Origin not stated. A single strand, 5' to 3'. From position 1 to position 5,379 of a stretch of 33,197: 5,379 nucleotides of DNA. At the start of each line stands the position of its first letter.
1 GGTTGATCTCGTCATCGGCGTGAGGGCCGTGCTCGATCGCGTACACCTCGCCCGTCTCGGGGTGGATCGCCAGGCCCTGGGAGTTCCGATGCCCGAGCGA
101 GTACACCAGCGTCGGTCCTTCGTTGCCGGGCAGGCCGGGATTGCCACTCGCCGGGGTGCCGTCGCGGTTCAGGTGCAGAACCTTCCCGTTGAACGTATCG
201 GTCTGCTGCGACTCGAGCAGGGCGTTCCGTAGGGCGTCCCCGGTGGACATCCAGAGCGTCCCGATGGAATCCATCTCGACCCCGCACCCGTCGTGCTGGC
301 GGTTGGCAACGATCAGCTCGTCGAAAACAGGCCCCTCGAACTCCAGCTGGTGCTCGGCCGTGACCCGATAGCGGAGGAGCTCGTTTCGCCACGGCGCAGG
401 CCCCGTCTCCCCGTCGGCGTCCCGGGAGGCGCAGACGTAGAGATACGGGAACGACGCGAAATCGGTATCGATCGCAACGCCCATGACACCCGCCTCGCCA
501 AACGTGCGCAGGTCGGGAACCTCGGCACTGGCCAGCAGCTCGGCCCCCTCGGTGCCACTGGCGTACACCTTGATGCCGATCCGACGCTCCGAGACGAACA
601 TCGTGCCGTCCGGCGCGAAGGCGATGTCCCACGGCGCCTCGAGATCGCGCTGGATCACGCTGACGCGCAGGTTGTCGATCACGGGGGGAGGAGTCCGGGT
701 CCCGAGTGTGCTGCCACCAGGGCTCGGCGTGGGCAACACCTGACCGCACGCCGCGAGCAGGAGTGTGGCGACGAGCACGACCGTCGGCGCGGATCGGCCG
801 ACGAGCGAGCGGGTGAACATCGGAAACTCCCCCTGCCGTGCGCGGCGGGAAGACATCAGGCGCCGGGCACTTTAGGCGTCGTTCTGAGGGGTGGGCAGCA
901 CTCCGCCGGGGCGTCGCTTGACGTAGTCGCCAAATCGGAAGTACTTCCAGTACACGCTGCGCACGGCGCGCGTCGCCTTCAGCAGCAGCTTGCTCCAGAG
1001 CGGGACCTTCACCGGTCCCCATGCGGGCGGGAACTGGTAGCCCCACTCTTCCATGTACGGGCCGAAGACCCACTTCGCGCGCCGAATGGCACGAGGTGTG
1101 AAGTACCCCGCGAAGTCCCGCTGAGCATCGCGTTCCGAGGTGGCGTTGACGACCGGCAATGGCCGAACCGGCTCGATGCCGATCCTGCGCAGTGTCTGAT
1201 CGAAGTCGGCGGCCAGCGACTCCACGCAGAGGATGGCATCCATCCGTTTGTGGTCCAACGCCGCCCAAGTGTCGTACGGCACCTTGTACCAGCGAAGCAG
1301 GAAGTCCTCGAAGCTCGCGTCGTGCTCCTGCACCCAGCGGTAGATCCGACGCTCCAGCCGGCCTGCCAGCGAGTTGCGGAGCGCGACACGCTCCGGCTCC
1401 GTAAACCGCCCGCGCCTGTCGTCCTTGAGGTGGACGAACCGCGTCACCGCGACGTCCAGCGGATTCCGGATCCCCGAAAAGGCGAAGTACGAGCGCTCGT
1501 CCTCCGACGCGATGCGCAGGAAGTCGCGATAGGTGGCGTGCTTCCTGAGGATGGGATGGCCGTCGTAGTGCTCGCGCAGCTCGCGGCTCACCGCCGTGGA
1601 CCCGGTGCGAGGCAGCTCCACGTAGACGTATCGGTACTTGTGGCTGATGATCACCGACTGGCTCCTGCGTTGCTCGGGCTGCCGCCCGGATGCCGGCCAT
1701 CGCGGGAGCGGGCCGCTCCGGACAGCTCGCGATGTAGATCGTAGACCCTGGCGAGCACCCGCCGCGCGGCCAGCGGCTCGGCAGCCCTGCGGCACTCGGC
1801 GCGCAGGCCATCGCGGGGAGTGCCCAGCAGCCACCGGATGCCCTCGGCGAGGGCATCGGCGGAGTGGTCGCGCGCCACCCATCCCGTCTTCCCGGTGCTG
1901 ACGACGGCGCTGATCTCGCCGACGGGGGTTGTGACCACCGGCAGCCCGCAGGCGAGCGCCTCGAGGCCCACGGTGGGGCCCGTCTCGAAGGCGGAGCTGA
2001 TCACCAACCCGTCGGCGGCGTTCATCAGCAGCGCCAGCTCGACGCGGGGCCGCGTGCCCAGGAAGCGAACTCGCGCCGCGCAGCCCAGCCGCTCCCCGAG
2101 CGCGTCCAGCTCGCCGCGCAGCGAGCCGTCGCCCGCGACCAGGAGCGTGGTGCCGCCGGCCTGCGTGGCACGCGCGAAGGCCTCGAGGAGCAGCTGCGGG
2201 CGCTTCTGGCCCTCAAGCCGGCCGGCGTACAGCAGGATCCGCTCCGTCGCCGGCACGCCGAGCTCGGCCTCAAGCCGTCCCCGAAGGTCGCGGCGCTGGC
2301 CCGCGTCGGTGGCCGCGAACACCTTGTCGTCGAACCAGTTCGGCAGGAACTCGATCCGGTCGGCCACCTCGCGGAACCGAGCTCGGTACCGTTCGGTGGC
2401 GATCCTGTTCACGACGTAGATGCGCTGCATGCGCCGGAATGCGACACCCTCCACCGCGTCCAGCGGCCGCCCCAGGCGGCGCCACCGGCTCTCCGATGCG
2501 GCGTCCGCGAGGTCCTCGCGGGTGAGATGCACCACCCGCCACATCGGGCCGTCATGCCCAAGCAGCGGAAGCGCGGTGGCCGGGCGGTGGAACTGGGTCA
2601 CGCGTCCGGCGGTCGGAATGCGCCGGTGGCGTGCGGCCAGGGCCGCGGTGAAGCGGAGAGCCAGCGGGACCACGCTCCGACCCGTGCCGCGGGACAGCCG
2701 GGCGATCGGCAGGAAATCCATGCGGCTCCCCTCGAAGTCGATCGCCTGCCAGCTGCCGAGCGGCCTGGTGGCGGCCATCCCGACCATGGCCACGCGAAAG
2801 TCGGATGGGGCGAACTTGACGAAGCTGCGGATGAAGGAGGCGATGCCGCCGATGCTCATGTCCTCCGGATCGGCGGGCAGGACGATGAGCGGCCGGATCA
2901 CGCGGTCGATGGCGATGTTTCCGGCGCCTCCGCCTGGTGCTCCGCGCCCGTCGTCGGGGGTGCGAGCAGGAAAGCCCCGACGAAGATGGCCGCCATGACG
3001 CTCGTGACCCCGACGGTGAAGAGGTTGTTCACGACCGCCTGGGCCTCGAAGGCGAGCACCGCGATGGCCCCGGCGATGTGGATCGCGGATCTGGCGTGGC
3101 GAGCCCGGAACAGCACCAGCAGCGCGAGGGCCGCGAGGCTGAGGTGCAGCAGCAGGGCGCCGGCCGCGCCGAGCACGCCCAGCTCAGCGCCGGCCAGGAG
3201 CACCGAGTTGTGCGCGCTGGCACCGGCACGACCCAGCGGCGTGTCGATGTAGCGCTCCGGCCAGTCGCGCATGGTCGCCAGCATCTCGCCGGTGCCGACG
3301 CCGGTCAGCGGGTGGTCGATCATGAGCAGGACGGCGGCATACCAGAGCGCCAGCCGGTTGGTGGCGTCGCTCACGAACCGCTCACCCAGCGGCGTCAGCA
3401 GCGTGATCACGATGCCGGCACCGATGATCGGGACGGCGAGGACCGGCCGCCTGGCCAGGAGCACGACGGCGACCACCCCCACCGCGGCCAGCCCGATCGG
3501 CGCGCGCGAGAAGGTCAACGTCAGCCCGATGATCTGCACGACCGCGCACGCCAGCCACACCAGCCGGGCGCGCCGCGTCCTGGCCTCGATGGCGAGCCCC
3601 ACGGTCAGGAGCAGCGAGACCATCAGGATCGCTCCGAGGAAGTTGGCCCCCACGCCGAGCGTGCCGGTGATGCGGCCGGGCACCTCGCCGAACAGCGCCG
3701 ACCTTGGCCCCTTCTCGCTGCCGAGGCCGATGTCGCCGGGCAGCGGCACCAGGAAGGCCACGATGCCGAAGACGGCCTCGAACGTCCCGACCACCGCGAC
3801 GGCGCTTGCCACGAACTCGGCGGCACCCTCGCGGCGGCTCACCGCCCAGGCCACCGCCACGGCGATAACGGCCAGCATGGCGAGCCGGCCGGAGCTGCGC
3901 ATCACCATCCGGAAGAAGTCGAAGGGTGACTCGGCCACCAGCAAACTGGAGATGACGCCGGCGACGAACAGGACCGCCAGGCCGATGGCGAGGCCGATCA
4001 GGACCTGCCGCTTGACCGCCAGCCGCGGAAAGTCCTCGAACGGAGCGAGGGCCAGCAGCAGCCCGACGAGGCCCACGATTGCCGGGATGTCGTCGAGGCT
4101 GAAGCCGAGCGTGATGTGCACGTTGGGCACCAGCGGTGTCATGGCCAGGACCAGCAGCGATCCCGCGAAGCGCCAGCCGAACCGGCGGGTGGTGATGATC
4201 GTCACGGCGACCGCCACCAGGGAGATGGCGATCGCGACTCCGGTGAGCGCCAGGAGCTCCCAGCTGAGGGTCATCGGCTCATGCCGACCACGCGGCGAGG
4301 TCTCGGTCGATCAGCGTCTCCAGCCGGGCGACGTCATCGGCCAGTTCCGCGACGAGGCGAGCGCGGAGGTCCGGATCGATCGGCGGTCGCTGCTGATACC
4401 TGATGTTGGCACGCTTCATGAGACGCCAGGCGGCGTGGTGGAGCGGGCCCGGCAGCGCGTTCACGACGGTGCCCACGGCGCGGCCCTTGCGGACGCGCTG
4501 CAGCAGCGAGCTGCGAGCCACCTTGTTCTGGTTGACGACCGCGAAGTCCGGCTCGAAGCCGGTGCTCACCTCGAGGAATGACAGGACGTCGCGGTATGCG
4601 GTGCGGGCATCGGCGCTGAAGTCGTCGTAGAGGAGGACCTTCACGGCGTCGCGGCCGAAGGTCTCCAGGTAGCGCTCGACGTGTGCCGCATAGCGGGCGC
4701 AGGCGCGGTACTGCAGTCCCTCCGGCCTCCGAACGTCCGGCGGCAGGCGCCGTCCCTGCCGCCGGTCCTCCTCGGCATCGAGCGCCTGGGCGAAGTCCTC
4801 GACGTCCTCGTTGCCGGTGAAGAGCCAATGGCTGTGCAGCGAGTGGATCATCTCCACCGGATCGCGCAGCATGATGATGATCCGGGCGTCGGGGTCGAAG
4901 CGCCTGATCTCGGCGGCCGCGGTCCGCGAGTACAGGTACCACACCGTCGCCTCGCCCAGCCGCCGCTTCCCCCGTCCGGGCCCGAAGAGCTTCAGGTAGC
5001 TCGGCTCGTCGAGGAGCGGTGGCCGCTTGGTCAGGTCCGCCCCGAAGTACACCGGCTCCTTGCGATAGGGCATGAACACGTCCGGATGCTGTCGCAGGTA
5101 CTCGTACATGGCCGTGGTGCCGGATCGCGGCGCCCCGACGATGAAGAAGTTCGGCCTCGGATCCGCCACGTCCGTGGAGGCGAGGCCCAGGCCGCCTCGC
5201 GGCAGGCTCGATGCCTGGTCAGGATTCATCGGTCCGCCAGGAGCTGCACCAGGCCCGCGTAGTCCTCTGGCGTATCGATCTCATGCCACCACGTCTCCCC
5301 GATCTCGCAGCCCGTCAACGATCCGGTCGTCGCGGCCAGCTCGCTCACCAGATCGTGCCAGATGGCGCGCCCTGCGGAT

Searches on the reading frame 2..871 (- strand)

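Call 35: search_protein_families(library=pfam, proteins=[window:2-871:-], max_evalue=0.001)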
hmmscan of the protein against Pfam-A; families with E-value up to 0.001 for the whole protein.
window:2-871:- (290 aa): 1 family
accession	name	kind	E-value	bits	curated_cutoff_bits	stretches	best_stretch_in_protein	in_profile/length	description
PF07995.17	GSDH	-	1.3e-43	150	25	1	77-290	1-209/332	Glucose / Sorbosone dehydrogenase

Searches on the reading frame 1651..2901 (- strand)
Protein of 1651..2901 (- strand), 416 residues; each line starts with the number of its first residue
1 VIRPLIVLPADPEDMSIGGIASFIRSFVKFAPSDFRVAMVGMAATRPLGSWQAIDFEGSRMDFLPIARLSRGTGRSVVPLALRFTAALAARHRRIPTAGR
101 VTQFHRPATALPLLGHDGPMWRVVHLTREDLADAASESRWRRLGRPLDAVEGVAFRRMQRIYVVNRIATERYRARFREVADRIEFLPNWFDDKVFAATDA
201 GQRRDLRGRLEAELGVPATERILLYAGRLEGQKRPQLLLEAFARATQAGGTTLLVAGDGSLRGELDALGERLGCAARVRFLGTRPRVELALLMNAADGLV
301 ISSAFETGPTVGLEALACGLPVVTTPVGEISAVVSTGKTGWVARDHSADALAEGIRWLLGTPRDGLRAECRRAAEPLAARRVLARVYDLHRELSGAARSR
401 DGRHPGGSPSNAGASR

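Call 35: search_protein_families(library=pfam, proteins=[window:1651-2901:-], max_evalue=0.001)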
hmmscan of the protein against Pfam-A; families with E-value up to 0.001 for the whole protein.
window:1651-2901:- (416 aa): 3 families
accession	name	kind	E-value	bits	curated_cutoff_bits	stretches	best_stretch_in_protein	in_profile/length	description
PF00534.26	Glycos_transf_1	-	3.6e-32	111.7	26.4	1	211-374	6-169/172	Glycosyl transferases group 1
PF13692.12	Glyco_trans_1_4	-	1.7e-27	96.9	27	1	221-359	2-140/142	Glycosyl transferases group 1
PF13524.12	Glyco_trans_1_2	-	0.00082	19.8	25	0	313-384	68-131/144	Glycosyl transferase-like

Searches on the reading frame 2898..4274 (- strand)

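Call 35: search_protein_families(library=pfam, proteins=[window:2898-4274:-], max_evalue=0.001)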
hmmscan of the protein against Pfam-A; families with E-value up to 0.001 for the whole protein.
window:2898-4274:- (458 aa): 1 family
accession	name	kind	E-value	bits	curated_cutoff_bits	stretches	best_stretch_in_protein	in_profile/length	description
PF04932.20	Wzy_C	-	2.4e-11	44.1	31.7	1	243-372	2-147/149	O-Antigen ligase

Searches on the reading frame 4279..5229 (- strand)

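Call 35: search_protein_families(library=pfam, proteins=[window:4279-5229:-], max_evalue=0.001)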
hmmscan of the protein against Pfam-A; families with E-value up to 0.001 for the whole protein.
window:4279-5229:- (316 aa): 2 families
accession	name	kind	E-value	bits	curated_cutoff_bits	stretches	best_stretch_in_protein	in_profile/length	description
PF13469.12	Sulfotransfer_3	-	2.8e-15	57.6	27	2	26-57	1-31/216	Sulfotransferase family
PF00685.33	Sulfotransfer_1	-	4e-14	53.1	22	1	26-222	2-182/255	Sulfotransferase domain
